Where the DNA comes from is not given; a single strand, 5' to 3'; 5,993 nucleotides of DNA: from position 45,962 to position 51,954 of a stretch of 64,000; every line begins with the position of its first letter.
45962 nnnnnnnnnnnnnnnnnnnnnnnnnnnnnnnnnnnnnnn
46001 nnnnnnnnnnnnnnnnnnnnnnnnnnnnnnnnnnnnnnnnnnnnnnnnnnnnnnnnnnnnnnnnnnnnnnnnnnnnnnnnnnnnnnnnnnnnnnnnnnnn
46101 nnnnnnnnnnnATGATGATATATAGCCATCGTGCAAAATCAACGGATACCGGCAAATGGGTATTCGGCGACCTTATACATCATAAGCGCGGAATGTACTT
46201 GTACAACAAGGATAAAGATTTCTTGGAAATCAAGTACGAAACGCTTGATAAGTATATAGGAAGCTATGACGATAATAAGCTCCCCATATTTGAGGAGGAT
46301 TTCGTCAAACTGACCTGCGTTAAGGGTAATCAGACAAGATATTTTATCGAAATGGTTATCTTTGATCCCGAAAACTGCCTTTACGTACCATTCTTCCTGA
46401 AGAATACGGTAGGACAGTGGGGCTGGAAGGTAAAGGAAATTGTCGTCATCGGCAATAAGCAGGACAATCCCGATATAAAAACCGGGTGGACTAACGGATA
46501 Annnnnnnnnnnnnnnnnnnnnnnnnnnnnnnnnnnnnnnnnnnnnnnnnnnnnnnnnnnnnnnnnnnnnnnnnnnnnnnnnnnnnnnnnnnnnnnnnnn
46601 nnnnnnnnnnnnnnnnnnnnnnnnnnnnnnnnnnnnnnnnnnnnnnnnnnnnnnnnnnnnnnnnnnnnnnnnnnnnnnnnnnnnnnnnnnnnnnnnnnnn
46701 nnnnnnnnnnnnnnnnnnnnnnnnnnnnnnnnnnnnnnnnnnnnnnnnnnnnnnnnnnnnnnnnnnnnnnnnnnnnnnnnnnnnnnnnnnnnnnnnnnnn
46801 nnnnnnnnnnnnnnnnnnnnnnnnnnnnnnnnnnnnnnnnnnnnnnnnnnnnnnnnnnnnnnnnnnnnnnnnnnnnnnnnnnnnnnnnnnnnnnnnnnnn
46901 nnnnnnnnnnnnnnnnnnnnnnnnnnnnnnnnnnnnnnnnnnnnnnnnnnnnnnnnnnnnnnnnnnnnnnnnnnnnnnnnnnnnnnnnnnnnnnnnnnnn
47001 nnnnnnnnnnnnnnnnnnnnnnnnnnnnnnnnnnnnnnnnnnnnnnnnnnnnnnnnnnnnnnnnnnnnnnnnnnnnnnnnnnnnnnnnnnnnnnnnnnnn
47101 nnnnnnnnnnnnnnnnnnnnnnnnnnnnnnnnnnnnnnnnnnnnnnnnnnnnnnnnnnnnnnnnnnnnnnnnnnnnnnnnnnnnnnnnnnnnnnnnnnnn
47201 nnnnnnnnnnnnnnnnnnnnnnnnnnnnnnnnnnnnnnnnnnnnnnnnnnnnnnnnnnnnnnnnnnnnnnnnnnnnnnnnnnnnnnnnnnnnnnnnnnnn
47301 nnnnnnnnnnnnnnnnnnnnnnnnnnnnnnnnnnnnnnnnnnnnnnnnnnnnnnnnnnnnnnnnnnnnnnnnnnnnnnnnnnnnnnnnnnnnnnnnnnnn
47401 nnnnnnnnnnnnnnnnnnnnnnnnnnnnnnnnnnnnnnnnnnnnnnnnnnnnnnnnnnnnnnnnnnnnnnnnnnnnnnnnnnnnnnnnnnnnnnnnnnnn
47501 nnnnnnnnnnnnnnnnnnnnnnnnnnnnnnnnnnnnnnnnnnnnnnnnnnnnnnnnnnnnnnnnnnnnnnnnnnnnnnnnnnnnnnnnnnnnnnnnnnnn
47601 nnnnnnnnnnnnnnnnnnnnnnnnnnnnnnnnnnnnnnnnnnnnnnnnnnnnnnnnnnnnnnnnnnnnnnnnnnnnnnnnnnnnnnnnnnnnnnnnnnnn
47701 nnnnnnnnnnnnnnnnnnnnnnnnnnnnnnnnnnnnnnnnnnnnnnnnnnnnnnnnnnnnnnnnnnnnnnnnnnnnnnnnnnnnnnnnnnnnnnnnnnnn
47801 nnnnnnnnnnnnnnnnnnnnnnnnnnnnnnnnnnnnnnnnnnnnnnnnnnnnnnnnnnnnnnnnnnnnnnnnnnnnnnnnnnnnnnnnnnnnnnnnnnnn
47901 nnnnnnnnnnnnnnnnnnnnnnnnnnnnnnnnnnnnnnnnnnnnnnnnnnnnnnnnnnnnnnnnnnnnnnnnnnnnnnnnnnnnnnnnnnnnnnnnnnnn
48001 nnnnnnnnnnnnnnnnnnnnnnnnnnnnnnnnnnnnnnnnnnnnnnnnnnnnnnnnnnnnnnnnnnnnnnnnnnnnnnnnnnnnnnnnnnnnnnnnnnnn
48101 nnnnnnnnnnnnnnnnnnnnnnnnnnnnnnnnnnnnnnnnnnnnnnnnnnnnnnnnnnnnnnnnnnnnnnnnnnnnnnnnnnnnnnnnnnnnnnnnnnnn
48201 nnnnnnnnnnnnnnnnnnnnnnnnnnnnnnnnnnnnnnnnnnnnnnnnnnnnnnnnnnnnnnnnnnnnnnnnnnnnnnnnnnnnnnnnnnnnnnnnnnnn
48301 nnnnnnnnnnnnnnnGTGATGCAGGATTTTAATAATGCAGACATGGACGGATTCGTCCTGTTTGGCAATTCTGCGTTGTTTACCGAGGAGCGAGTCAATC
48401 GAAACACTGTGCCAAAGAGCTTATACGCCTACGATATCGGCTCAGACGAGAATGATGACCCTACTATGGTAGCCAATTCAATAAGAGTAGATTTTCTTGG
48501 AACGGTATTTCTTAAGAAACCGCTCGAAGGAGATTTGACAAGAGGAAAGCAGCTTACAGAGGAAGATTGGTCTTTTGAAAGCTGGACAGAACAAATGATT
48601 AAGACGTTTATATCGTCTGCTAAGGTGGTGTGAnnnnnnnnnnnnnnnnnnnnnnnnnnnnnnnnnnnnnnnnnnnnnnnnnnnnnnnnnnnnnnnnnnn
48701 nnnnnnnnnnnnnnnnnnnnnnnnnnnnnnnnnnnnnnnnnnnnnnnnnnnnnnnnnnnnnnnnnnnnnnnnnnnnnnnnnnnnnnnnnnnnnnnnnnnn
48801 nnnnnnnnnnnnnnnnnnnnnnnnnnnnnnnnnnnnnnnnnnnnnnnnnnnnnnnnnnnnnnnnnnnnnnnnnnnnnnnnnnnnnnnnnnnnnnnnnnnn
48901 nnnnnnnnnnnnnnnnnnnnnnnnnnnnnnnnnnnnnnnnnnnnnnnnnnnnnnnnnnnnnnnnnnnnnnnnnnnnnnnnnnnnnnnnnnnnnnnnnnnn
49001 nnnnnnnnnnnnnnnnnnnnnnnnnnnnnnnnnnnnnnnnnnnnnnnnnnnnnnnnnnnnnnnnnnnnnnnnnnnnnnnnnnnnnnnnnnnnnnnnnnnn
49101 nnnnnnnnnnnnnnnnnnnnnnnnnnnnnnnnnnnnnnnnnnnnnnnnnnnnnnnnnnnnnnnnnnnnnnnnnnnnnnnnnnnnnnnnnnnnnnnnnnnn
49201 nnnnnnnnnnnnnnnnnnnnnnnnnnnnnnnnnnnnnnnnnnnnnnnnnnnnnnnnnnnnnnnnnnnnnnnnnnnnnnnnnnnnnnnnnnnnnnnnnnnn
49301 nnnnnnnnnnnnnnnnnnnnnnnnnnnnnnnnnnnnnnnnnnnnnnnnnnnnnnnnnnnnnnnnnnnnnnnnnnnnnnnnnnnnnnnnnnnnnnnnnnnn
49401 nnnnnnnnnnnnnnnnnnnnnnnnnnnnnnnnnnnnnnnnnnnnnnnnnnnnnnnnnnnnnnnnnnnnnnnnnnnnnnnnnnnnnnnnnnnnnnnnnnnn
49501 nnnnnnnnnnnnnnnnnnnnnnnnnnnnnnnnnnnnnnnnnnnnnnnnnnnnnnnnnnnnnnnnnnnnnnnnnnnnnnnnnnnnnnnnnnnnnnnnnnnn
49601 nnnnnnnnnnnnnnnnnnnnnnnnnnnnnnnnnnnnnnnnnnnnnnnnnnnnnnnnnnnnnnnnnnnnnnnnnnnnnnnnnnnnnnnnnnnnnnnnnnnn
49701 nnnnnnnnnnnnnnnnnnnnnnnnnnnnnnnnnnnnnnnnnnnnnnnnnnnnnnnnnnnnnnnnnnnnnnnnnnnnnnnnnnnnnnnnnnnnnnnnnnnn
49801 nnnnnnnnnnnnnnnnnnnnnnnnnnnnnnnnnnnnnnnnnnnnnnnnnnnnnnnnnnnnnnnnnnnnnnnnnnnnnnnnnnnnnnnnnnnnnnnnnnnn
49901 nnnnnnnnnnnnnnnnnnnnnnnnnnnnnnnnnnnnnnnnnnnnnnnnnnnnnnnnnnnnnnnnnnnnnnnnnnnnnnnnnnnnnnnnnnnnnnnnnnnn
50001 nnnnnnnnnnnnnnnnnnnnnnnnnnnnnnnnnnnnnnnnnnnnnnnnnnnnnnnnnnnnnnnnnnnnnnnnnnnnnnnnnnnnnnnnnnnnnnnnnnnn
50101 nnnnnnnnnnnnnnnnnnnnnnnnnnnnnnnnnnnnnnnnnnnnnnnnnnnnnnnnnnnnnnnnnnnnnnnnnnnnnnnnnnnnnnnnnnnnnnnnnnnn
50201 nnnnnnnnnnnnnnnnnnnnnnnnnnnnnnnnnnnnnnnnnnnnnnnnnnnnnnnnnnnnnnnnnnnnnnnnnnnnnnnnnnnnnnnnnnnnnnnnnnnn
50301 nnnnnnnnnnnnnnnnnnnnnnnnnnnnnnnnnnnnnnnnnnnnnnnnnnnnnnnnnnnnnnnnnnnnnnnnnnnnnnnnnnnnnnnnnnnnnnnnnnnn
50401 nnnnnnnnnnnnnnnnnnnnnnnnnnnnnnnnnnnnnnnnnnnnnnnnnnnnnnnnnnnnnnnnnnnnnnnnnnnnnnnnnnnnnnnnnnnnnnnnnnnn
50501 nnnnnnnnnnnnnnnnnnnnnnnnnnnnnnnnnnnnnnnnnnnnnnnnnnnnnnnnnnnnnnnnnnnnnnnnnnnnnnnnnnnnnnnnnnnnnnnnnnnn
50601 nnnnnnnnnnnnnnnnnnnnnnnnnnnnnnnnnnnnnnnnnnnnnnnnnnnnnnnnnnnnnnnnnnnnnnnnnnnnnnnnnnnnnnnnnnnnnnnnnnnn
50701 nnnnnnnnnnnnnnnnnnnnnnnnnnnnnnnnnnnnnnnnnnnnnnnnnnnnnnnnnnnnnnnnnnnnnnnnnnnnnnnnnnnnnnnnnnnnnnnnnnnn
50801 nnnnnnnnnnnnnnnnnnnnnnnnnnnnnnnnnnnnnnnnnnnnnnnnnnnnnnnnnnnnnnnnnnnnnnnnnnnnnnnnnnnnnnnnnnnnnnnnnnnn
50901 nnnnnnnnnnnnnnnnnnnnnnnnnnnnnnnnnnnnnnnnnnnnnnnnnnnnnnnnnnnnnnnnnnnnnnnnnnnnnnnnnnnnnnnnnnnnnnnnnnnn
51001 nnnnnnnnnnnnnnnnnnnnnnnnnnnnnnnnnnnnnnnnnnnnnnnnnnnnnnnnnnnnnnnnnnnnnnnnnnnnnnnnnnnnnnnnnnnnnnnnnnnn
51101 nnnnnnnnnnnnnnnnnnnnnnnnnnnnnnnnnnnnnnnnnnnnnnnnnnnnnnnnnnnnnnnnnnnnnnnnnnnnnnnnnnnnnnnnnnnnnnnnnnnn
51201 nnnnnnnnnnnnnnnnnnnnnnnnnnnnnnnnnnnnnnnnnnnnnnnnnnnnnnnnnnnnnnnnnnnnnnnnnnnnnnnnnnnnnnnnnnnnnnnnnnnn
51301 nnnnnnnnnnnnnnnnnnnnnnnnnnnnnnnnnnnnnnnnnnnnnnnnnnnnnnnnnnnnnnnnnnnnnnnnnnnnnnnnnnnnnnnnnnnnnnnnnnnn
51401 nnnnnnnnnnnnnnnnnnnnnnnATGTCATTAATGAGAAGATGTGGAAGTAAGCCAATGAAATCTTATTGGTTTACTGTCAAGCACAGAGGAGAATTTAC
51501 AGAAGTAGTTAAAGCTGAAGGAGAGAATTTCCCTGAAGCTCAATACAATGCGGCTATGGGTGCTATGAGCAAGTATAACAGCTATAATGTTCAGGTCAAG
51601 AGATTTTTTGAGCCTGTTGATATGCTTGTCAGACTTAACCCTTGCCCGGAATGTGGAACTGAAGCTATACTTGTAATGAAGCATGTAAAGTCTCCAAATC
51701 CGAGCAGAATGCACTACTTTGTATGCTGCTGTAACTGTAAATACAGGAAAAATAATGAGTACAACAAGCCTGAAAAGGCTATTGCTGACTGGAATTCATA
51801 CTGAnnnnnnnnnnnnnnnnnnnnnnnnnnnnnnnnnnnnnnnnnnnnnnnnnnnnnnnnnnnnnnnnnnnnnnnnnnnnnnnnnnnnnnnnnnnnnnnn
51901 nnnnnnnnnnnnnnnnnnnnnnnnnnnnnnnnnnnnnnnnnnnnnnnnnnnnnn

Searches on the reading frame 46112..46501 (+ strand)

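Call 79: search_protein_families(library=pfam, proteins=[window:46112-46501:+], max_evalue=0.001)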
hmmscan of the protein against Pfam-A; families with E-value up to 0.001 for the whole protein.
window:46112-46501:+ (129 aa): 1 family
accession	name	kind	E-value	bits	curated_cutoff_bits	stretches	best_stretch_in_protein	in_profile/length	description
PF09643.15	YopX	-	1.6e-05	25.3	22.4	1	33-121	34-125/128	YopX protein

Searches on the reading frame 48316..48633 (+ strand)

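Call 79: search_protein_families(library=pfam, proteins=[window:48316-48633:+], max_evalue=0.001)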
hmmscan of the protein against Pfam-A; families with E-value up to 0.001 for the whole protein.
window:48316-48633:+ (105 aa): 1 family
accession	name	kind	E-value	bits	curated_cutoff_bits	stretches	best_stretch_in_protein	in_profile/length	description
PF18843.6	LPD28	-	1.2e-18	67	27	1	9-92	4-89/97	Large polyvalent protein associated domain 28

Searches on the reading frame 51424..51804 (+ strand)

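Call 79: search_protein_families(library=pfam, proteins=[window:51424-51804:+], max_evalue=0.001)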
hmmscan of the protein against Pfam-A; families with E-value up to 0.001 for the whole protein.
window:51424-51804:+ (126 aa): 1 family
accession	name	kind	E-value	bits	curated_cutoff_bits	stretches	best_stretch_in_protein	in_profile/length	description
PF14354.12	Lar_restr_allev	-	1.2e-06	29.1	28.6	1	71-125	3-56/58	Restriction alleviation protein Lar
